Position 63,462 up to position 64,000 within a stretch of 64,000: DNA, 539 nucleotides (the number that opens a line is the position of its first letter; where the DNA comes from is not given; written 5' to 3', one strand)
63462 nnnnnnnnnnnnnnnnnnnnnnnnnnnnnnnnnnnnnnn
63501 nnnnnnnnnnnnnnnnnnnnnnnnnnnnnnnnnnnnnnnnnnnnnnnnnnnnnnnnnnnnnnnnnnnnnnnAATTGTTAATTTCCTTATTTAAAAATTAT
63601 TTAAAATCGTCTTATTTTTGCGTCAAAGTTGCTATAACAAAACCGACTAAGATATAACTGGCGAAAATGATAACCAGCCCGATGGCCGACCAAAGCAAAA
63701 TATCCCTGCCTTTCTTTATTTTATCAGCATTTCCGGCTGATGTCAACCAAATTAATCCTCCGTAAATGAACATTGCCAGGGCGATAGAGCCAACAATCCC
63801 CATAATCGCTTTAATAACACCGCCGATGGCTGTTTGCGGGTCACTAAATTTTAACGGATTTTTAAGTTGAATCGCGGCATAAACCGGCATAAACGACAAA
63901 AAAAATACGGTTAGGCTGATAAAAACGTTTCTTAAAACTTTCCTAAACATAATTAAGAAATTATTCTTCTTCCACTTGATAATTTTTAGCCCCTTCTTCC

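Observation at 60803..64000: Tandem array of seven paralogous small secreted two-helix proteins with a conserved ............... loop: candidate TrbC/VirB2-type pilin locus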

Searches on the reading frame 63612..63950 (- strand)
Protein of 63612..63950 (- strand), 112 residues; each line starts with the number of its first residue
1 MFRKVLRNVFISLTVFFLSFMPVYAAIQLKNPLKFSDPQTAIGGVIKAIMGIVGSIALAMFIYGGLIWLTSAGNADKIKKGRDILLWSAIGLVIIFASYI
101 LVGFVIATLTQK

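Call 3: search_protein_families(library=pfam, proteins=[window:63612-63950:-], max_evalue=1)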
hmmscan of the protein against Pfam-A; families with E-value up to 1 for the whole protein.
window:63612-63950:- (112 aa): 4 families
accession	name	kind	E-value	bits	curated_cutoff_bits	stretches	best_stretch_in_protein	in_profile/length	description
PF18895.5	T4SS_pilin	-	1.3e-11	44.8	26.6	1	39-105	6-71/71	Type IV secretion system pilin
PF10810.13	DUF2545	-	0.012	16.2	27.8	1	42-97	22-74/80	Protein of unknown function (DUF2545)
PF13105.11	DUF3959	-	0.047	13.4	25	1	46-100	6-61/238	Protein of unknown function (DUF3959)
PF04144.18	SCAMP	-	0.27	11.9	27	1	9-102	71-162/172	SCAMP family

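Call 4: search_protein_families(library=ncbifam, proteins=[window:63612-63950:-], max_evalue=1)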
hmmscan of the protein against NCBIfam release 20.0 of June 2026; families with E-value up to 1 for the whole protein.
window:63612-63950:- (112 aa): 2 families
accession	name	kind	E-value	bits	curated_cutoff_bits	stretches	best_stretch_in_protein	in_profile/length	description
NF045849.1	ICE_MMCAP2_0565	equivalog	4.4e-07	29.5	40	1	40-108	11-79/80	Mbov_0395 family pilin-like conjugal transfer protein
TIGR00836.1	amt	subfamily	0.001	18.1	343.3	1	13-110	283-379/406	ammonium transporter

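Call 7: find_encoding_contigs(protein=window:63612-63950:-, flank=10000, max_places=6)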
Protein window:63612-63950:- (112 aa): 4 contigs read that carry it; 3 places shown.
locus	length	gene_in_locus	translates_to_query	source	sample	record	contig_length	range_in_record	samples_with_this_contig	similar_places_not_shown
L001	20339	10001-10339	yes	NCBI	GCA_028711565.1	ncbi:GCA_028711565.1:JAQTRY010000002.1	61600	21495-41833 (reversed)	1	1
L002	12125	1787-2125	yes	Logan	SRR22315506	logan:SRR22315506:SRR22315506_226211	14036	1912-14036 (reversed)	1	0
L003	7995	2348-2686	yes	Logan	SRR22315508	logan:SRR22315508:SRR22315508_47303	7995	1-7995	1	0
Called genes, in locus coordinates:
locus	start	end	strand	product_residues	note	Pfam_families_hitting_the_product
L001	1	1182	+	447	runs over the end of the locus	PF04932:Wzy_C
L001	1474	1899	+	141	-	PF27247:MJ1673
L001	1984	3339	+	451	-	PF04932:Wzy_C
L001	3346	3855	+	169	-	PF13302:Acetyltransf_3, PF13523:Acetyltransf_8 (weak), PF13420:Acetyltransf_4, PF00583:Acetyltransf_1, PF13508:Acetyltransf_7 (weak)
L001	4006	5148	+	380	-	-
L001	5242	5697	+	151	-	-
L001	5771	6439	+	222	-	PF01966:HD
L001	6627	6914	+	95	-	PF00076:RRM_1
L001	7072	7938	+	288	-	PF00483:NTP_transferase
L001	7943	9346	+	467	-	PF01547:SBP_bac_1, PF13416:SBP_bac_8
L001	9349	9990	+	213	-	PF18895:T4SS_pilin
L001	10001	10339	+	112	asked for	PF18895:T4SS_pilin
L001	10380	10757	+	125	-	PF04956:TrbC (faint), PF18895:T4SS_pilin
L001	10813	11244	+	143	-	PF18895:T4SS_pilin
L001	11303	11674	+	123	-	PF18895:T4SS_pilin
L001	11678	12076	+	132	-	PF18895:T4SS_pilin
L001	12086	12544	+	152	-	-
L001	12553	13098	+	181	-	PF18895:T4SS_pilin (weak)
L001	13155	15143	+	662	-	PF09852:DUF2079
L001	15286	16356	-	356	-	PF01380:SIS (weak), PF10432:bact-PGI_C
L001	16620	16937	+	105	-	-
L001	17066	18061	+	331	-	PF01210:NAD_Gly3P_dh_N, PF02737:3HCDH_N (weak), PF03446:NAD_binding_2, PF03807:F420_oxidored, PF07991:KARI_N (weak), PF07479:NAD_Gly3P_dh_C, PF20618:GPD_NAD_C_bact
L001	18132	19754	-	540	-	-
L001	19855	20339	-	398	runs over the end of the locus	-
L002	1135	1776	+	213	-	PF18895:T4SS_pilin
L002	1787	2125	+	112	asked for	PF18895:T4SS_pilin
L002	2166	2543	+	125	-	PF04956:TrbC (faint), PF18895:T4SS_pilin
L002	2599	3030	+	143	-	PF18895:T4SS_pilin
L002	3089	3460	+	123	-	PF18895:T4SS_pilin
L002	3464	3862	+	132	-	PF18895:T4SS_pilin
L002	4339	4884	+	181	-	PF18895:T4SS_pilin (weak)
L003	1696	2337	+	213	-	PF18895:T4SS_pilin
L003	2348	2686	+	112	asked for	PF18895:T4SS_pilin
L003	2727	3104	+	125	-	PF04956:TrbC (faint), PF18895:T4SS_pilin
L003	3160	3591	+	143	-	PF18895:T4SS_pilin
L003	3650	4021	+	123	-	PF18895:T4SS_pilin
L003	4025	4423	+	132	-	PF18895:T4SS_pilin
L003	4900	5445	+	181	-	PF18895:T4SS_pilin (weak)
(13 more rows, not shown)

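Call 35: search_protein_families(library=pfam, proteins=[L001:7943-9346:+], max_evalue=0.01)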
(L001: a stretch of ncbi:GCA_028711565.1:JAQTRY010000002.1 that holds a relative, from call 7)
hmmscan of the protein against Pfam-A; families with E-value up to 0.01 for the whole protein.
L001:7943-9346:+ (467 aa): 3 families
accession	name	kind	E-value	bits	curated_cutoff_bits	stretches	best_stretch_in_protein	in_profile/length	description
PF01547.30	SBP_bac_1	-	2.4e-28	100.5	26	1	49-384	6-305/307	Bacterial extracellular solute-binding protein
PF13416.11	SBP_bac_8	-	1.3e-22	81.4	27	1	53-399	1-263/279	Bacterial extracellular solute-binding protein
PF21813.2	DUF6882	-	0.0058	16.9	23.9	0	361-431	58-133/142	Family of unknown function (DUF6882)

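Call 68: find_homologous_proteins(query=L001:7943-9343:+, max_evalue=0.001)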
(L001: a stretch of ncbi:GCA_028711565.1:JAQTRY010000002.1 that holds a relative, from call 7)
Query L001:7943-9343:+ (467 aa): 3359 proteins with E <= 0.001 among 8000 candidates; the best 120 are listed.
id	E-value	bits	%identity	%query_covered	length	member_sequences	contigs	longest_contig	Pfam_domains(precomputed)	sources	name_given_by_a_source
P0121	0.0e+0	1050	100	100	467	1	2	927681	PF13416.12,PF01547.31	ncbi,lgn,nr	ncbi:MAG: extracellular solute-binding protein [Patescibacteria group bacterium]|nr:extracellular so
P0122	4.4e-246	835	76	100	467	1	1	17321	PF01547.31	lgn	-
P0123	5.9e-242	821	74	100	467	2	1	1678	PF13416.12,PF01547.31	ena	-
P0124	6.1e-202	689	65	96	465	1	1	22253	PF13416.12,PF01547.31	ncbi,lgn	-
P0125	4.7e-180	617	59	95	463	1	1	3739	PF13416.12,PF01547.31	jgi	jgi:ABC-type glycerol-3-phosphate transport system substrate-binding protein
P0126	2.3e-178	611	58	99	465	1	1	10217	PF01547.31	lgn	-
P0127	6.1e-178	610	59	100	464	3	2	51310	PF13416.12,PF01547.31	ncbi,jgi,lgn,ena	ncbi:MAG: extracellular solute-binding protein [Patescibacteria group bacterium]|jgi:multiple sugar 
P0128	2.6e-177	608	59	97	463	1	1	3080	PF13416.12,PF01547.31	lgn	-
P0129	2.7e-177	608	59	96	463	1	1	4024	PF13416.12,PF01547.31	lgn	-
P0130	5.5e-177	607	59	99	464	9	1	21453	PF13416.12,PF01547.31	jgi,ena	-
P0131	1.8e-176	605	59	98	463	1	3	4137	PF13416.12,PF01547.31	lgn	-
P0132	1.9e-176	605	59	99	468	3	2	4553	PF13416.12,PF01547.31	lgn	-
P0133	3.2e-176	604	58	100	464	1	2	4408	PF13416.12,PF01547.31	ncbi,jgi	ncbi:MAG: extracellular solute-binding protein [Candidatus Buchananbacteria bacterium]|jgi:multiple 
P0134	1.1e-175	602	59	97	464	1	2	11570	PF13416.12,PF01547.31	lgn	-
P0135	3.0e-175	601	58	96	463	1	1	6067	PF13416.12,PF01547.31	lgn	-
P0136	3.2e-175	601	58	97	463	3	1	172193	PF13416.12,PF01547.31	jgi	jgi:multiple sugar transport system substrate-binding protein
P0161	1.6e-171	589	57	97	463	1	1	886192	PF13416.12,PF01547.31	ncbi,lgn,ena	-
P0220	2.2e-167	575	55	100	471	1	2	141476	PF01547.31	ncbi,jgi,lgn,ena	-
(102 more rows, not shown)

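Call 69: find_encoding_contigs(protein=P0161, flank=8000, max_places=1)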
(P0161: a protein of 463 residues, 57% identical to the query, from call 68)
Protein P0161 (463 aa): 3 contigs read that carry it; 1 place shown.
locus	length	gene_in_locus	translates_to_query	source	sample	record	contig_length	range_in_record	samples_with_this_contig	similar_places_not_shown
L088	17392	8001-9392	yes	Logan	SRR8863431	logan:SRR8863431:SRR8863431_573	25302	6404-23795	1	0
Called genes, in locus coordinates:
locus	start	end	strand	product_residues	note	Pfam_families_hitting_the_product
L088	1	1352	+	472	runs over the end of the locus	PF01943:Polysacc_synt, PF13440:Polysacc_synt_3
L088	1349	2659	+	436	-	PF04932:Wzy_C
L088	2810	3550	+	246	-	-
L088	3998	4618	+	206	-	PF07690:MFS_1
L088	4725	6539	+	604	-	PF00009:GTP_EFTU, PF01926:MMR_HSR1 (weak), PF22042:EF-G_D2, PF03144:GTP_EFTU_D2, PF14492:EFG_III (weak), PF00679:EFG_C, PF21018:BipA_C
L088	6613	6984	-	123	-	PF09685:MamF_MmsF (weak)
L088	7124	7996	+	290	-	PF00483:NTP_transferase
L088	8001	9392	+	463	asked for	PF01547:SBP_bac_1, PF13416:SBP_bac_8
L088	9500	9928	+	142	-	PF18895:T4SS_pilin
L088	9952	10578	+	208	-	PF18895:T4SS_pilin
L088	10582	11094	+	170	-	PF18895:T4SS_pilin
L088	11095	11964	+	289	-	PF18895:T4SS_pilin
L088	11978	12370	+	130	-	PF18895:T4SS_pilin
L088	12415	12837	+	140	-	PF18895:T4SS_pilin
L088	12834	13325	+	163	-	PF18895:T4SS_pilin (weak)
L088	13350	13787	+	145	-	PF18895:T4SS_pilin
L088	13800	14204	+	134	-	PF18895:T4SS_pilin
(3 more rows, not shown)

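Call 70: find_encoding_contigs(protein=P0136, flank=8000, max_places=1)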
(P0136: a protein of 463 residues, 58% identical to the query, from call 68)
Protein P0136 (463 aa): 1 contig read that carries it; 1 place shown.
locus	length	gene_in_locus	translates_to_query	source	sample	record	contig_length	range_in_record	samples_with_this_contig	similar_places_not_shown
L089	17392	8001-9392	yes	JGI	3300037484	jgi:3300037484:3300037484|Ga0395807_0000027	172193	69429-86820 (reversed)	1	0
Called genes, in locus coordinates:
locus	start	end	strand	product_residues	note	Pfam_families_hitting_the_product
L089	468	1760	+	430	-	-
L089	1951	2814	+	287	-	PF00892:EamA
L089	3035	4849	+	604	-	PF00009:GTP_EFTU, PF01926:MMR_HSR1 (weak), PF22042:EF-G_D2, PF03144:GTP_EFTU_D2, PF14492:EFG_III (weak), PF00679:EFG_C, PF21018:BipA_C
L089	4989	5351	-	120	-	PF09685:MamF_MmsF (weak)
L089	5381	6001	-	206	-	-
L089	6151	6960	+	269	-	PF01261:AP_endonuc_2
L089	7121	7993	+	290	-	PF00483:NTP_transferase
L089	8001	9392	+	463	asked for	PF13416:SBP_bac_8, PF01547:SBP_bac_1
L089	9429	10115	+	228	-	PF18895:T4SS_pilin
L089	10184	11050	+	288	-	PF18895:T4SS_pilin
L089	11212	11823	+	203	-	PF18895:T4SS_pilin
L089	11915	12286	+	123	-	PF18895:T4SS_pilin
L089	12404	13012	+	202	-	PF18895:T4SS_pilin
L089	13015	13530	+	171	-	PF18895:T4SS_pilin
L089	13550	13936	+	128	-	PF18895:T4SS_pilin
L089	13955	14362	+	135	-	PF18895:T4SS_pilin (weak)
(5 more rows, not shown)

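Call 71: find_encoding_contigs(protein=P0220, flank=8000, max_places=1)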
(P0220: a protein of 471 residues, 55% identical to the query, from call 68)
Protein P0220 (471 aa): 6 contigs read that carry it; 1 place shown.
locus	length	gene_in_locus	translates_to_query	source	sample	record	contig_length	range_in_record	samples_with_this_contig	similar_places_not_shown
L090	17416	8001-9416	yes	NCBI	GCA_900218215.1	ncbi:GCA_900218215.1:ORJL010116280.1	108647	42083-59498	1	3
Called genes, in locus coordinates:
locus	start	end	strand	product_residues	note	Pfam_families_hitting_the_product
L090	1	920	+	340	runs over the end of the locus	PF01636:APH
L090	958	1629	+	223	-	PF13489:Methyltransf_23, PF13847:Methyltransf_31 (faint), PF08241:Methyltransf_11, PF08242:Methyltransf_12, PF13649:Methyltransf_25 (weak)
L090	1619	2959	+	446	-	PF08323:Glyco_transf_5, PF13439:Glyco_transf_4 (faint), PF00534:Glycos_transf_1, PF13692:Glyco_trans_1_4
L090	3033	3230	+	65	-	-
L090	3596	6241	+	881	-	PF02463:SMC_N, PF13476:AAA_23, PF13304:AAA_21 (weak), PF00261:Tropomyosin (weak)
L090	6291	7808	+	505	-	PF05362:Lon_C (weak), PF13541:ChlI, PF00158:Sigma54_activat (faint), PF00493:MCM (faint), PF01078:Mg_chelatase, PF07728:AAA_5 (weak), PF13335:Mg_chelatase_C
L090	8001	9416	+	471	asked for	PF01547:SBP_bac_1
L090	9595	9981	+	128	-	PF18895:T4SS_pilin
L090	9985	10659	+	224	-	PF12844:HTH_19 (weak), PF13413:HTH_25, PF09136:Glucodextran_B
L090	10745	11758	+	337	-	PF00154:RecA_N, PF06745:ATPase (faint), PF08423:Rad51, PF01637:ATPase_2 (weak), PF27531:MT3502_N (faint), PF02283:CobU (weak), PF21096:RecA_C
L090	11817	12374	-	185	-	PF08207:EFP_N, PF01132:EFP, PF09285:Elong-fact-P_C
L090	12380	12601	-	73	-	PF01084:Ribosomal_S18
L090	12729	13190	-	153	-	PF00436:SSB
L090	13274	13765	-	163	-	PF01250:Ribosomal_S6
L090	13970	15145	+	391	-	PF01555:N6_N4_Mtase (faint), PF01170:UPF0020, PF03602:Cons_hypoth95 (weak), PF13649:Methyltransf_25 (faint), PF13847:Methyltransf_31, PF08241:Methyltransf_11 (faint)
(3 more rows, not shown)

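Call 72: search_solved_structures(query=P0121, max_evalue=0.001)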
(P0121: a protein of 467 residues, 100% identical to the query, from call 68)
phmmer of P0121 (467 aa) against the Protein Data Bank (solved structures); distinct sequences matched with E-value up to 0.001: 38.
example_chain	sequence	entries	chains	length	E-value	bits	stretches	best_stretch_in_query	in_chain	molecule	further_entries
4r9f_A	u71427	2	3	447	4.6e-15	58.3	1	168-385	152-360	MBP1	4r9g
3uor_A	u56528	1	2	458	2.8e-14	55.7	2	39-105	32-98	ABC transporter sugar binding protein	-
4qrz_A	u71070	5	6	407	7.4e-13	51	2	171-215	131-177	ABC-TYPE SUGAR TRANSPORTER | ABC transporter, substrate binding protein (Sugar)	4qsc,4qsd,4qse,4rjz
9xf5_A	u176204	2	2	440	3.9e-10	42.1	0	27-106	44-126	ABC transporter substrate-binding protein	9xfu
5ci5_A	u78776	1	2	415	1.3e-09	40.4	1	170-395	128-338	Extracellular solute-binding protein family 1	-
8art_A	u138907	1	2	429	1.4e-09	40.2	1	166-207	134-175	Putative secreted maltose-binding protein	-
3k01_A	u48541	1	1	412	1e-08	37.4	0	165-206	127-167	Acarbose/maltose binding protein GacH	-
3jzj_A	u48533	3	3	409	1.1e-08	37.2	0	164-206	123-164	Acarbose/maltose binding protein GacH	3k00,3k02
5ysb_A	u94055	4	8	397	2.1e-08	36.3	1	149-265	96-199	Lin1841 protein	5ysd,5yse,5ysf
1eu8_A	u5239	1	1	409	5.3e-08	35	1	165-209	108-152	TREHALOSE/MALTOSE BINDING PROTEIN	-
6rjy_A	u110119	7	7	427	7.8e-08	34.5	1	165-230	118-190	Arabino-oligosaccharids-binding protein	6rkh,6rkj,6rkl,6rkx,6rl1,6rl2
1urd_A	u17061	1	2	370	1.8e-07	33.3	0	168-206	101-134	MALTOSE-BINDING PROTEIN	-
1urg_A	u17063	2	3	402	2e-07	33.1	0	168-206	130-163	MALTOSE-BINDING PROTEIN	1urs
3quf_A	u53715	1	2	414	8.1e-07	31.1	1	166-210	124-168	Extracellular solute-binding protein, family 1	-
3zkk_A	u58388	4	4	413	1.5e-06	30.2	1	144-212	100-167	XOS BINDING PROTEIN | PUTATIVE SUGAR TRANSPORTER SOLUTE-BINDING PROTEIN | SUGAR TRANSPORTER SOLUTE-BINDING PROTEIN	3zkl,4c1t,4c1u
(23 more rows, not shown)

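Call 73: search_protein_families(library=ncbifam, proteins=[P0121, L001:7072-7935:+, L001:9349-9987:+], max_evalue=0.01)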
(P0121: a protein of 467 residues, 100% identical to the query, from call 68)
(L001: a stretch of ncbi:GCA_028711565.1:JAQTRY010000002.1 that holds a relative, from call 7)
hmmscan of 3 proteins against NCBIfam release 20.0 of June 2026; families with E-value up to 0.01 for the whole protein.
P0121 (467 aa): 4 families
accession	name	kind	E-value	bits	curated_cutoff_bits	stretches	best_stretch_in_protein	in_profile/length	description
NF053763.1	ABCarbgalBndGanS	equivalog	1.4e-11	43.8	700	1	151-208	121-175/420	galactooligosaccharide ABC transporter substrate-binding protein GanS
NF007011.0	PRK09474.1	equivalog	5.2e-05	22.2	291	1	150-213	112-166/396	maltose/maltodextrin ABC transporter substrate-binding protein MalE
TIGR03850.1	bind_CPR_0540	equivalog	0.00031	19.5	299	0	165-206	145-185/437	carbohydrate ABC transporter substrate-binding protein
NF008211.0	PRK10974.1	equivalog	0.00074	18.2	411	1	158-214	125-183/439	sn-glycerol-3-phosphate ABC transporter substrate-binding protein UgpB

L001:7072-7935:+ (288 aa): 32 families (the best 25 are shown)
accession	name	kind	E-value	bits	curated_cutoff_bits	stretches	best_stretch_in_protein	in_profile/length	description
TIGR01099.1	galU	equivalog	2.1e-100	335.6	326.8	1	4-265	1-261/261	UTP--glucose-1-phosphate uridylyltransferase GalU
NF009928.0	PRK13389.1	equivalog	5.9e-65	219.4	548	1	2-285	6-295/302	UTP--glucose-1-phosphate uridylyltransferase GalU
NF007516.0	PRK10122.1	equivalog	8.3e-61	205.7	534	1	6-285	5-292/297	UTP--glucose-1-phosphate uridylyltransferase GalF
TIGR01105.1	galF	equivalog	1.2e-56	192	659.2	1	6-284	5-291/297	GalU regulator GalF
TIGR03992.1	Arch_glmU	subfamily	1e-36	126.7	292.1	2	83-267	57-225/393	bifunctional sugar-1-phosphate nucleotidylyltransferase/acetyltransferase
TIGR01208.1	rmlA_long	equivalog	2.1e-32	112.4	320.25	1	6-267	1-232/353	glucose-1-phosphate thymidylyltransferase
NF041313.1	UDPGP_AglF_Halo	equivalog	1.3e-25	90.2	400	2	99-264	73-229/234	UTP--glucose-1-phosphate uridylyltransferase AglF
NF041173.1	Sug_nt_acttase_Thmprot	equivalog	5e-22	78.4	600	1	6-268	2-226/405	bifunctional sugar-1-phosphate nucleotidylyltransferase/acetyltransferase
TIGR01207.1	rmlA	equivalog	1.1e-15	57.5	360.65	2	8-61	3-56/286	glucose-1-phosphate thymidylyltransferase RfbA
NF012024.0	PRK15480.1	equivalog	4.6e-15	55.5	588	2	3-58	2-57/292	glucose-1-phosphate thymidylyltransferase RfbA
NF045761.1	NAMPUrTaseMurU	equivalog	1.4e-10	41.5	250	1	6-57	2-53/226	N-acetylmuramate alpha-1-phosphate uridylyltransferase MurU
NF052502.1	man1P_GTase_Rv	exception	3.2e-10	39.4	440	1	7-69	3-65/352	mannose-1-phosphate guanylyltransferase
TIGR02091.1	glgC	equivalog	9.1e-10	38.1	424.9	1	149-277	136-267/364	glucose-1-phosphate adenylyltransferase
TIGR02623.1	G1P_cyt_trans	equivalog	2.9e-08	33.5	300.25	1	6-222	2-203/255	glucose-1-phosphate cytidylyltransferase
TIGR01173.1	glmU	equivalog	3.5e-08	32.7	366.85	1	6-79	2-70/452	bifunctional UDP-N-acetylglucosamine diphosphorylase/glucosamine-1-phosphate N-acetyltransferase GlmU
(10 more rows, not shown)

L001:9349-9987:+ (213 aa): 2 families
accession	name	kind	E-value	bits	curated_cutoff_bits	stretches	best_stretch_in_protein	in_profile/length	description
NF045849.1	ICE_MMCAP2_0565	equivalog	1.1e-07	31.4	40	1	133-196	14-77/80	Mbov_0395 family pilin-like conjugal transfer protein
NF010794.0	PRK14198.1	equivalog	0.0054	17.2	125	1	137-199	37-94/125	fluoride efflux transporter CrcB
